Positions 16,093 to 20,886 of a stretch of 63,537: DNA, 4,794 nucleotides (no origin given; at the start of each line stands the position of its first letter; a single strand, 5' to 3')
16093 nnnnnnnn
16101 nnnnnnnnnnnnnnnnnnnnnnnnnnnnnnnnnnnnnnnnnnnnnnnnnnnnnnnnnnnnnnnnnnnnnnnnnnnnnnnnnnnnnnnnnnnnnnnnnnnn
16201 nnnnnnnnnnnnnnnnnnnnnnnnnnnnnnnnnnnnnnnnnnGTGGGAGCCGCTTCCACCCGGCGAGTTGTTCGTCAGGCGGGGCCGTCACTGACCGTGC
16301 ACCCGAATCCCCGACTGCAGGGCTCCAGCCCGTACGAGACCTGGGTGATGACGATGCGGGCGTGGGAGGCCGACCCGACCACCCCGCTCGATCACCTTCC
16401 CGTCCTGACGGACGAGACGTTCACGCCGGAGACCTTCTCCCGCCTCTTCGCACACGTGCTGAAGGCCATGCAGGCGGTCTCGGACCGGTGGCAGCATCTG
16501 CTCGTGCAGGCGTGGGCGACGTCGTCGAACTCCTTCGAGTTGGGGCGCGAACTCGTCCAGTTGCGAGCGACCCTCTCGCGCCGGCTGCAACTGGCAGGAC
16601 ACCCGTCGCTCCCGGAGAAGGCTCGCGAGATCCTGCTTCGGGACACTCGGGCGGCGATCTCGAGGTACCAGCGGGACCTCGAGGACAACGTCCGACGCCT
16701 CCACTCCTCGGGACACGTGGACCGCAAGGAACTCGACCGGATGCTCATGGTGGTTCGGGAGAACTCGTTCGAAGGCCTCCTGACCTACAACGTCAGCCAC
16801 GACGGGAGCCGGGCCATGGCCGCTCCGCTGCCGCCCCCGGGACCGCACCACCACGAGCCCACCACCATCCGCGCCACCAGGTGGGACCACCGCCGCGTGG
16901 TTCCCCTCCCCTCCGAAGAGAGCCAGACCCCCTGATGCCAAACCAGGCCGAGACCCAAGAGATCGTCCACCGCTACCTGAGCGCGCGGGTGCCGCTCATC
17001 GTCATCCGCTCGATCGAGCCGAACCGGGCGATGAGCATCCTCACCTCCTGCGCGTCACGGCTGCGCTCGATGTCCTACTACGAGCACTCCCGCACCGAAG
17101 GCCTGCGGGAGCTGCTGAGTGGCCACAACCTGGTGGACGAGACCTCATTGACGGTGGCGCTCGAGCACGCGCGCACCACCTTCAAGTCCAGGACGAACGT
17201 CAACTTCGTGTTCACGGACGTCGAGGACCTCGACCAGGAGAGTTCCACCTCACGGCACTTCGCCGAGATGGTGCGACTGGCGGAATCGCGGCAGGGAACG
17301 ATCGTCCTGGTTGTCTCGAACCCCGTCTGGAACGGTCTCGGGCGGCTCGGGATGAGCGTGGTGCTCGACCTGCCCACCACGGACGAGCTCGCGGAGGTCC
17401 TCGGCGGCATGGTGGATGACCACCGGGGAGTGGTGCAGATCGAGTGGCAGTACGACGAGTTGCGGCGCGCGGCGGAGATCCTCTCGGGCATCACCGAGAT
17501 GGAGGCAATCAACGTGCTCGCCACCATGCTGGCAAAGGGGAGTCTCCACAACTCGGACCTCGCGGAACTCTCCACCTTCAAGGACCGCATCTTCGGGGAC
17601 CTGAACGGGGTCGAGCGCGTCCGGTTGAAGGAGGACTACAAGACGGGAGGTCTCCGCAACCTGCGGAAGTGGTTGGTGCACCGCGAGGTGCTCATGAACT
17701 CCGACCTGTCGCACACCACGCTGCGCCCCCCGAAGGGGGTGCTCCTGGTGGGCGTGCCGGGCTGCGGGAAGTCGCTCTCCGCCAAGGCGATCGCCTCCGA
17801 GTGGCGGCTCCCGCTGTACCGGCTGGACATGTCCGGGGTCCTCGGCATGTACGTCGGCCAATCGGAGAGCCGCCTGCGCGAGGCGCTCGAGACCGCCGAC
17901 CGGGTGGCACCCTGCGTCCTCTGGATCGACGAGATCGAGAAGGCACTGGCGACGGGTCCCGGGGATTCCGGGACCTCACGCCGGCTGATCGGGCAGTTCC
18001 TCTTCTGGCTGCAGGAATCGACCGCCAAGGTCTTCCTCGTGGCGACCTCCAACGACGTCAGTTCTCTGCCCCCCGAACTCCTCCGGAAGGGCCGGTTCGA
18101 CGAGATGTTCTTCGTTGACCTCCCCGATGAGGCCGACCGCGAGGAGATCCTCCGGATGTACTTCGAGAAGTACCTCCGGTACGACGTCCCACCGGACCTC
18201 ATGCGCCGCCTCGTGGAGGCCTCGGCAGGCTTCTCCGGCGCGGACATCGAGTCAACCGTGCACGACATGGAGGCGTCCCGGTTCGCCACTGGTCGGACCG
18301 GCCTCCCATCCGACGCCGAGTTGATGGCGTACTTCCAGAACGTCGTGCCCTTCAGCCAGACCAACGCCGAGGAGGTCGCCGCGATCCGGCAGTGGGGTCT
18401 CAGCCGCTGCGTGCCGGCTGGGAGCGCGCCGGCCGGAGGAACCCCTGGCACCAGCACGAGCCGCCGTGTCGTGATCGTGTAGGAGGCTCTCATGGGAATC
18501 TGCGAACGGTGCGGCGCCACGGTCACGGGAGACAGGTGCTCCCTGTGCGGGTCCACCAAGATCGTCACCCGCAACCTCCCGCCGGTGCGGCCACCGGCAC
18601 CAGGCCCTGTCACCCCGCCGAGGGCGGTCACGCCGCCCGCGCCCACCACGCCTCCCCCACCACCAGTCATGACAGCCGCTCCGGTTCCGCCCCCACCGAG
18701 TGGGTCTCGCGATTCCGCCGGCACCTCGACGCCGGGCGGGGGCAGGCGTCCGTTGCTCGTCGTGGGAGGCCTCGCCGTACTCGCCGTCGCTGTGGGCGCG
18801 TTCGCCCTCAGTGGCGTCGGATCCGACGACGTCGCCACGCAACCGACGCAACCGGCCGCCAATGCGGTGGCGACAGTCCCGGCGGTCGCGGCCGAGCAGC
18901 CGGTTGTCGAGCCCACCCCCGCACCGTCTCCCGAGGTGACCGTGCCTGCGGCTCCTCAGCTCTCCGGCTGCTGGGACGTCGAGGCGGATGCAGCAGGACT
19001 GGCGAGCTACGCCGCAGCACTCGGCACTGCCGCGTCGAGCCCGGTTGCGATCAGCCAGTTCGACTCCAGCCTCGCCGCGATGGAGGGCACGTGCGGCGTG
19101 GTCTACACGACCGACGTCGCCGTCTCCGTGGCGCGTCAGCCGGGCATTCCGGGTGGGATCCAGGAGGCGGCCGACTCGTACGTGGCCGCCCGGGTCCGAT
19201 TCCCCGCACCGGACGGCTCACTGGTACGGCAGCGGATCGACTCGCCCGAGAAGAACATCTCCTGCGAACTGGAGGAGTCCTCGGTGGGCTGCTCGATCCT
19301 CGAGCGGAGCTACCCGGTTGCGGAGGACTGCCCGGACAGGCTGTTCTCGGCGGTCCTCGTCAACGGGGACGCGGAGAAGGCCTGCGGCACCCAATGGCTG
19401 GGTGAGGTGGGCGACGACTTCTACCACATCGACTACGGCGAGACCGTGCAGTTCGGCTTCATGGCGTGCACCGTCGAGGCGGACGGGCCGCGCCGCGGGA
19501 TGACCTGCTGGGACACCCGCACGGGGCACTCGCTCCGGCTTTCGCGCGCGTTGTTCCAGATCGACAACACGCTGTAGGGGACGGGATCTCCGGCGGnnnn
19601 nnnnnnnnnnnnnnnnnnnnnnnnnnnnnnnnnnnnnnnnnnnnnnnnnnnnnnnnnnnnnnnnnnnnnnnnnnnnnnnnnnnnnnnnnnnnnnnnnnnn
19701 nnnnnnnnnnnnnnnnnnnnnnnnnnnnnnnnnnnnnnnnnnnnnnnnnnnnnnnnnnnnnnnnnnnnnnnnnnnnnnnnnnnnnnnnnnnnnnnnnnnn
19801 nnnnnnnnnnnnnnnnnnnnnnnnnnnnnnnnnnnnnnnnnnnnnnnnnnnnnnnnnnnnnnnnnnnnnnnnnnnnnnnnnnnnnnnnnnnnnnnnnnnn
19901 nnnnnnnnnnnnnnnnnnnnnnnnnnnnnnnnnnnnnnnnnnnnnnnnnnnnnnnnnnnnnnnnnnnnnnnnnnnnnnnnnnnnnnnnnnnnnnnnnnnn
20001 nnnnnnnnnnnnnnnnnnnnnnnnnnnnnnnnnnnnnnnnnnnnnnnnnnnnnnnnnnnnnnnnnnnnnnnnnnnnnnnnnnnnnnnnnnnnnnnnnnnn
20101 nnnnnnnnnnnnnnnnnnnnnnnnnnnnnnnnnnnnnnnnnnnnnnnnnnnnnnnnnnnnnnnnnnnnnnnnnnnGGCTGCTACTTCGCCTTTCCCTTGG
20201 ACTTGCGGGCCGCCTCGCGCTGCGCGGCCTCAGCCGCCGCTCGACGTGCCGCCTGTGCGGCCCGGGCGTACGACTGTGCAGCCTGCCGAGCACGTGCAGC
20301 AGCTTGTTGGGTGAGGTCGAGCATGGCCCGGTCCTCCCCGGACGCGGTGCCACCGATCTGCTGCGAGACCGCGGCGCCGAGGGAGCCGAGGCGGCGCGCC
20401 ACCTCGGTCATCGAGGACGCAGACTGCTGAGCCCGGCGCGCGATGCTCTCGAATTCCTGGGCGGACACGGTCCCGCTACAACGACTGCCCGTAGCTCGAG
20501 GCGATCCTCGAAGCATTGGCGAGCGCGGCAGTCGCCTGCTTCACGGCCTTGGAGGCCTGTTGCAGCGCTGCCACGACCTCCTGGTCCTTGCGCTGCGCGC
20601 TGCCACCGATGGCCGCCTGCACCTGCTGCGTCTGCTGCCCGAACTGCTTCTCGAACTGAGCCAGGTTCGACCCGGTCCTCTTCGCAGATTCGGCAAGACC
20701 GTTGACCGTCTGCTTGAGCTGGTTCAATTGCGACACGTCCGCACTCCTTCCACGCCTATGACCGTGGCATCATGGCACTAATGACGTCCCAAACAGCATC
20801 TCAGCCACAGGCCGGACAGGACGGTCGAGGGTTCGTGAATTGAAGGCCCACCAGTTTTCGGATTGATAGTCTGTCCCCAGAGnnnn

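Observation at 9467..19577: Nine-gene FtsK-like plus AAA+ membrane-associated operon bracketed by zinc-ribbon ectodomain proteins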

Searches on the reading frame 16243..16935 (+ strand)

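Call 6: search_protein_families(library=pfam, proteins=[window:16243-16935:+], max_evalue=0.1)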
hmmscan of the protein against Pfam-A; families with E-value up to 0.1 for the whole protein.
window:16243-16935:+ (230 aa): 2 families
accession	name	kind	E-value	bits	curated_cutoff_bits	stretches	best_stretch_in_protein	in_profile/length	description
PF10174.14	Cast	-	0.019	13.7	29.1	1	102-163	206-269/766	RIM-binding protein of the cytomatrix active zone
PF01816.23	LRV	-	0.072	14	21.6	0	114-134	4-24/26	Leucine rich repeat variant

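Call 7: search_protein_families(library=padloc, proteins=[window:16243-16935:+], max_evalue=0.1)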
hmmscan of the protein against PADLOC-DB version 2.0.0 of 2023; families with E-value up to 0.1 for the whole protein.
window:16243-16935:+ (230 aa): 0 families

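Call 8: search_protein_families(library=ncbifam, proteins=[window:16243-16935:+], max_evalue=0.1)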
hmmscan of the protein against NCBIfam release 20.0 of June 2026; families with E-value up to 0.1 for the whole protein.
window:16243-16935:+ (230 aa): 0 families

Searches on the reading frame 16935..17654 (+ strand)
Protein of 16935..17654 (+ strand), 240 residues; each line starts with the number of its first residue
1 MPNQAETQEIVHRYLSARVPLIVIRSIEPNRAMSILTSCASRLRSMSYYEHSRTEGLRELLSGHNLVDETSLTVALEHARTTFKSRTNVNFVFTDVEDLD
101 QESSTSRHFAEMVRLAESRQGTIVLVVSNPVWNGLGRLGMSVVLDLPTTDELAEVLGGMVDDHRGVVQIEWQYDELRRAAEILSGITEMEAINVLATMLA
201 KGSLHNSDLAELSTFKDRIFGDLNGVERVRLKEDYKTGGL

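Call 93: search_solved_structures(query=A8, max_evalue=1)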
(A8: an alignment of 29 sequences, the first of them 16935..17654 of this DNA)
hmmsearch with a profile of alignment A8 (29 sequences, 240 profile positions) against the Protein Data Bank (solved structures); distinct sequences matched with E-value up to 1: 2.
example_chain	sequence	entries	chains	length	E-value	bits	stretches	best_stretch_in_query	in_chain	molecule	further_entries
1lss_A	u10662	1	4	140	0.73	12.2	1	178-219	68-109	Trk system potassium uptake protein trkA homolog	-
3ku7_A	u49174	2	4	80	0.84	12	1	142-182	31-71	Cell division topological specificity factor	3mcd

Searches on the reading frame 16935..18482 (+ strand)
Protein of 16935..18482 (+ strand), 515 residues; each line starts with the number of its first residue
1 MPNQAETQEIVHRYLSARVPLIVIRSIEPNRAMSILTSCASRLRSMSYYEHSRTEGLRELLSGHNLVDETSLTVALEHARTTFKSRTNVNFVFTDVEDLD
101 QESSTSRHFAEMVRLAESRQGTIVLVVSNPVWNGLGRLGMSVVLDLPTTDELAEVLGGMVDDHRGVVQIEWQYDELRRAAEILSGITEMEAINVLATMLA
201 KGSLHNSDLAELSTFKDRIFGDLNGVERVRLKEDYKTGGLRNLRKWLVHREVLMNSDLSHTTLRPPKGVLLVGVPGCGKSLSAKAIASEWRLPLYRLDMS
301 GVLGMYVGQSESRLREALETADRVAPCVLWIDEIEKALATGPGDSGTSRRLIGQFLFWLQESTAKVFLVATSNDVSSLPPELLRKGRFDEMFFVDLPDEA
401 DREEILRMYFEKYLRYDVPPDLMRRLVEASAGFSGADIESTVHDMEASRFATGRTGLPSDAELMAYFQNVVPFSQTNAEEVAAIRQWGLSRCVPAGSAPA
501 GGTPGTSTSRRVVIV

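Call 6: search_protein_families(library=pfam, proteins=[window:16935-18482:+], max_evalue=0.1)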
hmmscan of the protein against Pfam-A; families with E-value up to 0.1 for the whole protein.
window:16935-18482:+ (515 aa): 9 families
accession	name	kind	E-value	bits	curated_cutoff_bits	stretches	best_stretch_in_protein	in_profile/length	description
PF00004.35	AAA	-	6.2e-32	111.2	21.2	1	269-395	1-130/131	ATPase family associated with various cellular activities (AAA)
PF13191.12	AAA_16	-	0.0017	19.3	32.6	0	266-287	24-45/167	AAA ATPase domain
PF13401.12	AAA_22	-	0.0046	17.7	27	0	269-289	8-28/130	AAA domain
PF17862.7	AAA_lid_3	-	0.011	15.8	27.2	1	425-441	6-22/45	AAA+ lid domain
PF05729.18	NACHT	-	0.026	14.8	26.7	0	269-293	3-27/167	NACHT domain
PF07728.20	AAA_5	-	0.032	14.7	22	0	268-288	1-21/139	AAA domain (dynein-related subfamily)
PF07724.20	AAA_2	-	0.058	13.9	27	0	269-338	6-88/166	AAA domain (Cdc48 subfamily)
PF05673.19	DUF815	-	0.088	12.4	23.8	0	241-290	28-77/249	Protein of unknown function (DUF815)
PF13671.12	AAA_33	-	0.091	13.5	27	0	269-318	2-49/143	AAA domain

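Call 7: search_protein_families(library=padloc, proteins=[window:16935-18482:+], max_evalue=0.1)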
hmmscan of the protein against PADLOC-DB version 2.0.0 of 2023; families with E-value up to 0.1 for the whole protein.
window:16935-18482:+ (515 aa): 7 families
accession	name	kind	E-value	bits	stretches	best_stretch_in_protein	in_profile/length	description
PDLC02196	IetA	-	1.7e-25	88.2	1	255-485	111-341/374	-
PDLC02195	IetA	-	2.1e-18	64.8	1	256-447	127-314/395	-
PDLC04232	IetA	-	2.4e-17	61.3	1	258-444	108-291/330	-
PDLC04231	IetA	-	1.3e-11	42.8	1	261-379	112-231/262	-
PDLC00915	TRIP13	-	0.00012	19.6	1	360-412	176-226/302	TRIP13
PDLC02708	PbeB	-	0.0054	14.9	1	397-443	4-50/65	PbeB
PDLC00914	TRIP13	-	0.019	12.5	0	243-289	49-94/302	TRIP13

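Call 8: search_protein_families(library=ncbifam, proteins=[window:16935-18482:+], max_evalue=0.1)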
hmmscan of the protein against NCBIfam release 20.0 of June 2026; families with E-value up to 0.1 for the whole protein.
window:16935-18482:+ (515 aa): 15 families
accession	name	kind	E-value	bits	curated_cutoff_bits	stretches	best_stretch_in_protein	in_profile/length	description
TIGR01241.2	FtsH_fam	equivalog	2.9e-33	115.5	600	1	265-443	194-376/598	ATP-dependent zinc metalloprotease FtsH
TIGR01243.1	CDC48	subfamily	1.2e-30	106.5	802.65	1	149-444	370-667/733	CDC48 family AAA ATPase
NF008004.0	PRK10733.1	equivalog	2.9e-29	101.6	1008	1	265-451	184-372/644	ATP-dependent zinc metalloprotease FtsH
NF003069.1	PRK03992.1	subfamily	1.4e-27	96.9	500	1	260-451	159-352/379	proteasome-activating nucleotidase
TIGR01242.2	TIGR01242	subfamily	3.1e-27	95.5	500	1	261-451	143-335/362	proteasome-activating nucleotidase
NF042959.1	IteA_antiphage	equivalog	1.4e-21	77.1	510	1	255-451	114-306/367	anti-phage ATPase IteA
NF047747.1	PrtsmActNtasePan2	equivalog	4.2e-21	75.7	700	1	257-451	176-372/397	proteasome-activating nucleotidase Pan2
NF041006.2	cell_div_CdvC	equivalog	1.2e-19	70.5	650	1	263-444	131-317/370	cell division protein CdvC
NF047748.1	PrtsmActNtasePan1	equivalog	5.9e-19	68.4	750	1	260-451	176-369/405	proteasome-activating nucleotidase Pan1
TIGR03689.1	pup_AAA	equivalog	8.5e-18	64.3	504.75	1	261-424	211-390/512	proteasome ATPase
NF003229.0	PRK04195.1-5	equivalog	0.00097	17.9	280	1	265-300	41-78/413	replication factor C large subunit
TIGR02639.1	ClpA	equivalog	0.006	14.8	993.15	1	293-342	243-294/734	ATP-dependent Clp protease ATP-binding subunit ClpA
NF003230.0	PRK04195.1-6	equivalog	0.018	13.7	441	1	265-298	38-71/494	replication factor C large subunit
TIGR00763.1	lon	equivalog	0.019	13.4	608.05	1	269-346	356-441/795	endopeptidase La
NF003745.1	PRK05342.1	equivalog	0.026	13.4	359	1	269-337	112-186/418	ATP-dependent Clp protease ATP-binding subunit ClpX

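Call 30: search_solved_structures(query=window:16935-18482:+, max_evalue=1e-10)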
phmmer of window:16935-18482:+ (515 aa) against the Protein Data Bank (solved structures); distinct sequences matched with E-value up to 1e-10: 265 (the best 60 are shown).
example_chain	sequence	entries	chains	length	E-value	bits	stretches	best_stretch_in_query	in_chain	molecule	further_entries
9bji_A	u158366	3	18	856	3.8e-56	194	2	243-442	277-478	Nuclear valosin-containing protein-like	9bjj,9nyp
9m4n_A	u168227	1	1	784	6.9e-55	189.9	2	238-451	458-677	Cell division control protein 48 homolog A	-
9m3v_A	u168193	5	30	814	7.8e-55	189.7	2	238-451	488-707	Cell division control protein 48 homolog A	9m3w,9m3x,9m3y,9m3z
7wub_C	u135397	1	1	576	1.4e-54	188.9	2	261-440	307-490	Transitional endoplasmic reticulum ATPase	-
7wub_D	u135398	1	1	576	1.4e-54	188.9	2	261-440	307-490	Transitional endoplasmic reticulum ATPase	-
9ox9_A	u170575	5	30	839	1.4e-54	188.8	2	238-440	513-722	vesicle-fusing ATPase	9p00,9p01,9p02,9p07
6mck_A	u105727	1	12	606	2e-54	188.4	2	261-440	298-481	Transitional endoplasmic reticulum ATPase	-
6oaa_B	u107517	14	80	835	2.2e-54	188.2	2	238-442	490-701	Cell division control protein 48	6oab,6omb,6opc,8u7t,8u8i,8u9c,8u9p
8dar_A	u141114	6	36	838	2.2e-54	188.2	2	238-442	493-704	Cell division control protein 48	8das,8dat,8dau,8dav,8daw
7rlj_A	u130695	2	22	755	3.7e-54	187.5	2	261-440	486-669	Transitional endoplasmic reticulum ATPase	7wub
5c18_A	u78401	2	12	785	3.9e-54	187.4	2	261-440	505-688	Transitional endoplasmic reticulum ATPase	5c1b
8yka_A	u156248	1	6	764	3.9e-54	187.4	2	261-440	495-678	Transitional endoplasmic reticulum ATPase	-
7rlb_A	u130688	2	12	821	4.2e-54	187.3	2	261-440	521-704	Transitional endoplasmic reticulum ATPase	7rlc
7y4w_A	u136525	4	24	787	4.3e-54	187.3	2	261-440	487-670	Transitional endoplasmic reticulum ATPase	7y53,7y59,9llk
7bp8_A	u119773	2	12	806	4.7e-54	187.2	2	261-440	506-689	Transitional endoplasmic reticulum ATPase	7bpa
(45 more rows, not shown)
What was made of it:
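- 16935..18482 (+): g8: 515-aa AAA+ protein. A conserved N-domain (1-235) is probably a P-loop-less AAA-like domain. It is followed by an active classical AAA module (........, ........, YVG pore loop, second region of homology) and a C-terminal RRVV tail. Calls 6, 8 and 30.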

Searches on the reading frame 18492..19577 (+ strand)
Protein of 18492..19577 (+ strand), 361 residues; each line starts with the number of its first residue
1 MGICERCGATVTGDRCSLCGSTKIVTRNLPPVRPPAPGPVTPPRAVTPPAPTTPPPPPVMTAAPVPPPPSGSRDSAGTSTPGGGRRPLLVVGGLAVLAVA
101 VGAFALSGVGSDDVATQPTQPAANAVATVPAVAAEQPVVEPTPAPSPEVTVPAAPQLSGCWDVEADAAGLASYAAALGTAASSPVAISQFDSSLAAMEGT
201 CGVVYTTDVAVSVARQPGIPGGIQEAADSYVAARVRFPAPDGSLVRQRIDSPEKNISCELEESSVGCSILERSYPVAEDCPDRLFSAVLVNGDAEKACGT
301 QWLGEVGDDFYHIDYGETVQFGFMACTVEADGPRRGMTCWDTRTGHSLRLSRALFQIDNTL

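Call 6: search_protein_families(library=pfam, proteins=[window:18492-19577:+], max_evalue=0.1)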
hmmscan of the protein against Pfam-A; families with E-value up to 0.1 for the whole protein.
window:18492-19577:+ (361 aa): 1 family
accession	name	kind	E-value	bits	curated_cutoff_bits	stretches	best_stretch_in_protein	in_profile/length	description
PF12773.13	DZR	-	0.063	13.9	27.3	0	3-22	14-33/45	Double zinc ribbon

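Call 7: search_protein_families(library=padloc, proteins=[window:18492-19577:+], max_evalue=0.1)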
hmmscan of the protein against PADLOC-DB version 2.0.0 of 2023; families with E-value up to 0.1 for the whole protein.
window:18492-19577:+ (361 aa): 1 family
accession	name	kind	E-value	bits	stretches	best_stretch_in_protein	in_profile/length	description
PDLC04061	PD-T4-6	-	0.0014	16.2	1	44-154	313-421/510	-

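Call 8: search_protein_families(library=ncbifam, proteins=[window:18492-19577:+], max_evalue=0.1)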
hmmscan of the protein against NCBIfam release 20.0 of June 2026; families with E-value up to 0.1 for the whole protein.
window:18492-19577:+ (361 aa): 1 family
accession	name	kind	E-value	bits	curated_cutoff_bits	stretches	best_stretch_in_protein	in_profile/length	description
NF033761.1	gliding_GltJ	equivalog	0.016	14.3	450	1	34-190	319-475/671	adventurous gliding motility protein GltJ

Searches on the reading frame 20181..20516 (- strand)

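Call 17: search_protein_families(library=pfam, proteins=[window:20181-20516:-], max_evalue=0.1)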
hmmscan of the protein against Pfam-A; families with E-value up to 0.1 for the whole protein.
window:20181-20516:- (111 aa): 1 family
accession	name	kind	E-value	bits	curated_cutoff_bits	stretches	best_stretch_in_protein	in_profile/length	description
PF19962.4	EAD9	-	0.061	13.5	25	0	14-46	30-62/62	Effector-associated domain 9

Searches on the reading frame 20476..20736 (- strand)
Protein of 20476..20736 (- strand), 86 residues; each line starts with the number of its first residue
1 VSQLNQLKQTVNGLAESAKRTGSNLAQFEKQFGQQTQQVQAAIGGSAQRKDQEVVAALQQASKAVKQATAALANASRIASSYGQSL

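Call 17: search_protein_families(library=pfam, proteins=[window:20476-20736:-], max_evalue=0.1)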
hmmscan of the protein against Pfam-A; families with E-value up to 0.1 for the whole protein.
window:20476-20736:- (86 aa): 11 families
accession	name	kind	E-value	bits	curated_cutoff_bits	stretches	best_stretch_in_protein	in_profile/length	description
PF16752.10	TBCC_N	-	0.0011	19.7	27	1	15-82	21-88/115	Tubulin-specific chaperone C N-terminal domain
PF07926.17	TPR_MLP1_2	-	0.01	16.3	36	1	2-50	64-112/129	TPR/MLP1/MLP2-like protein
PF01608.23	I_LWEQ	-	0.012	16.1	27.5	1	5-76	23-92/151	I/LWEQ domain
PF24362.2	DUF7518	-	0.021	15.9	27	1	2-73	7-78/104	Family of unknown function (DUF7518)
PF19111.5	DUF5798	-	0.022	15.4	27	1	2-61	22-77/89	Family of unknown function (DUF5798)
PF25051.1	WHD_MCM8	-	0.022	15.2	26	0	38-79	4-45/80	MCM8 winged helix domain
PF08651.15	DASH_Duo1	-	0.026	14.8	25.4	0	2-32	7-37/74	DASH complex subunit Duo1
PF02578.20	Cu-oxidase_4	-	0.038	13.9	22.9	1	23-71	127-175/238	Multi-copper polyphenol oxidoreductase laccase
PF19861.4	DUF6335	-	0.091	13.7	25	1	15-62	42-86/124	Family of unknown function (DUF6335)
PF10498.14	IFT57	-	0.091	12.2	40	0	2-75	236-308/360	Intra-flagellar transport protein 57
PF11559.13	ADIP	-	0.099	13.2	34.3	1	3-41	102-140/151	Afadin- and alpha -actinin-Binding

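Call 51: search_solved_structures(query=A6, max_evalue=10)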
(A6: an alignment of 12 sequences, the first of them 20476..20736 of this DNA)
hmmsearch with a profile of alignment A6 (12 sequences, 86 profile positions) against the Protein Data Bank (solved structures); distinct sequences matched with E-value up to 10: 33.
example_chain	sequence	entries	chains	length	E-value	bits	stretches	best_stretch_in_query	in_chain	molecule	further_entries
8a3k_UNK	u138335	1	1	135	0.0084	19.7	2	20-77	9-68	sc-apCC-4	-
8qae_A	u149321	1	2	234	0.03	17.9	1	4-39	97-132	sc-apCC-6-SLLA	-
9ugr_A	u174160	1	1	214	0.039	17.5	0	5-60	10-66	Syn-F4-Link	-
3vjf_A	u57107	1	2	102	0.36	14.4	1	5-68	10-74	WA20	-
9v39_A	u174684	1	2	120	0.42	14.2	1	37-79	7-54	De novo designed serotonin binder SROb2_30, chain A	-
6qjy_A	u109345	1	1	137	0.43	14.2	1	5-67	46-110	Major ampullate spidroin 1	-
9h4p_QG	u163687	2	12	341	0.45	14.1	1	4-43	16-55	Phate tail tape measure protein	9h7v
7nff_A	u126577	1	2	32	0.54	13.9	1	53-78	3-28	CC-Type2-(LaId)4-I24A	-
4gcz_A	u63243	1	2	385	0.55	13.9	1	10-69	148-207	Blue-light photoreceptor, Sensor protein fixL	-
2lpi_A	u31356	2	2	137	0.56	13.8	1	5-67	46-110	Major ampullate spidroin 1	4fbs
8a3u_A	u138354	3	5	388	0.62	13.7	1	10-69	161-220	Putative Sensory box protein,Sensor protein FixL | Putative Sensory box protein,Putative Sensory box protein,Sensor protein FixL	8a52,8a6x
3n8u_A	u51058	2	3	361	0.62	13.7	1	37-67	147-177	imelysin peptidase | Imelysin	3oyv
8a7f_A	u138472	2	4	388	0.62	13.7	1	10-69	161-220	Putative Sensory box protein,Sensor protein FixL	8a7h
2jsw_A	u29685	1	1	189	0.65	13.6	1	49-82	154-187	Talin-1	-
9r1m_A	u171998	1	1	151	0.65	13.6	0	21-77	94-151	sc-apCC-4-LMF-1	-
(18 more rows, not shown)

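Call 52: search_protein_families(library=pfam, alignment_id=A6, max_evalue=1)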
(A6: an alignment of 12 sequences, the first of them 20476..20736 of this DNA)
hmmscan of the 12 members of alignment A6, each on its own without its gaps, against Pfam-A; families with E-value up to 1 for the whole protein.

A. member 1, window:20476-20736:- (86 aa): 16 families
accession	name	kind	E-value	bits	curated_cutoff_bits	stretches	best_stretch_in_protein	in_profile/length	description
PF16752.10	TBCC_N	-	0.0011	19.7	27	1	15-82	21-88/115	Tubulin-specific chaperone C N-terminal domain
PF07926.17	TPR_MLP1_2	-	0.01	16.3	36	1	2-50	64-112/129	TPR/MLP1/MLP2-like protein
PF01608.23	I_LWEQ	-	0.012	16.1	27.5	1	5-76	23-92/151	I/LWEQ domain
PF24362.2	DUF7518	-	0.021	15.9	27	1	2-73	7-78/104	Family of unknown function (DUF7518)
PF19111.5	DUF5798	-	0.022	15.4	27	1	2-61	22-77/89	Family of unknown function (DUF5798)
PF25051.1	WHD_MCM8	-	0.022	15.2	26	0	38-79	4-45/80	MCM8 winged helix domain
PF08651.15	DASH_Duo1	-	0.026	14.8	25.4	0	2-32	7-37/74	DASH complex subunit Duo1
PF02578.20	Cu-oxidase_4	-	0.038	13.9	22.9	1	23-71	127-175/238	Multi-copper polyphenol oxidoreductase laccase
PF19861.4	DUF6335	-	0.091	13.7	25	1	15-62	42-86/124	Family of unknown function (DUF6335)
PF10498.14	IFT57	-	0.091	12.2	40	1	2-75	236-308/360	Intra-flagellar transport protein 57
PF11559.13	ADIP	-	0.099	13.2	34.3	1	3-41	102-140/151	Afadin- and alpha -actinin-Binding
PF09440.15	eIF3_N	-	0.12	13.1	26.8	1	22-76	43-96/133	eIF3 subunit 6 N terminal domain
PF06103.16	DUF948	-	0.14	12.8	37.2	1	4-72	21-77/89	Bacterial protein of unknown function (DUF948)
PF17511.7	Mobilization_B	-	0.16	12.8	27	1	4-81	13-86/136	Mobilization protein B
PF14362.11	DUF4407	-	0.19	11.4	31.3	1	3-79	142-218/297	Domain of unknown function (DUF4407)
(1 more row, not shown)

B. families by the number of members that match (of 12 scanned): 98 families (the first 25 are shown)
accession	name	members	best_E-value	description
PF16752.10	TBCC_N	9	0.00096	Tubulin-specific chaperone C N-terminal domain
PF06013.18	WXG100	6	0.0042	Proteins of 100 residues with WXG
PF01442.23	Apolipoprotein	4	0.00061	Apolipoprotein A1/A4/E domain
PF21865.2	TLN1-like_RS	4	0.0026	Talin 1-like, rod segment domain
PF24559.1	UBA_RAD5A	3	0.00063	DNA repair protein RAD5A UBA domain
PF04513.17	Baculo_PEP_C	3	0.0019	Baculovirus polyhedron envelope protein, PEP, C terminus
PF19111.5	DUF5798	3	0.0026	Family of unknown function (DUF5798)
PF24164.1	TMP_N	3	0.029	Tape measure protein N-terminal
PF05791.16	Bacillus_HBL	3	0.048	Bacillus haemolytic enterotoxin (HBL)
PF05008.21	V-SNARE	3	0.068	Vesicle transport v-SNARE protein N-terminus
PF20072.4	DUF6468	3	0.073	Domain of unknown function (DUF6468)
PF07926.17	TPR_MLP1_2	2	0.01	TPR/MLP1/MLP2-like protein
PF01608.23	I_LWEQ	2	0.012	I/LWEQ domain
PF11727.13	ISG65-75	2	0.014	Invariant surface glycoprotein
PF20492.3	ERM_helical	2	0.016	Ezrin/radixin/moesin, alpha-helical domain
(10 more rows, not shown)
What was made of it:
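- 20476..20736 (-): Hairpin A: 86-aa helix-turn-helix protein with an IGGS turn and a YGQSL tail. It is the invariant partner of the g2 family and is weakly WXG100-like. PF06013 WXG100 is subthreshold in 6 of 12 members, best E=0.004 (call 52).
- On T7SSa / ESX: Six of 12 family members hit it below threshold, best E=0.004 (call 52).
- The hairpins are WXG100-like (call 52).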
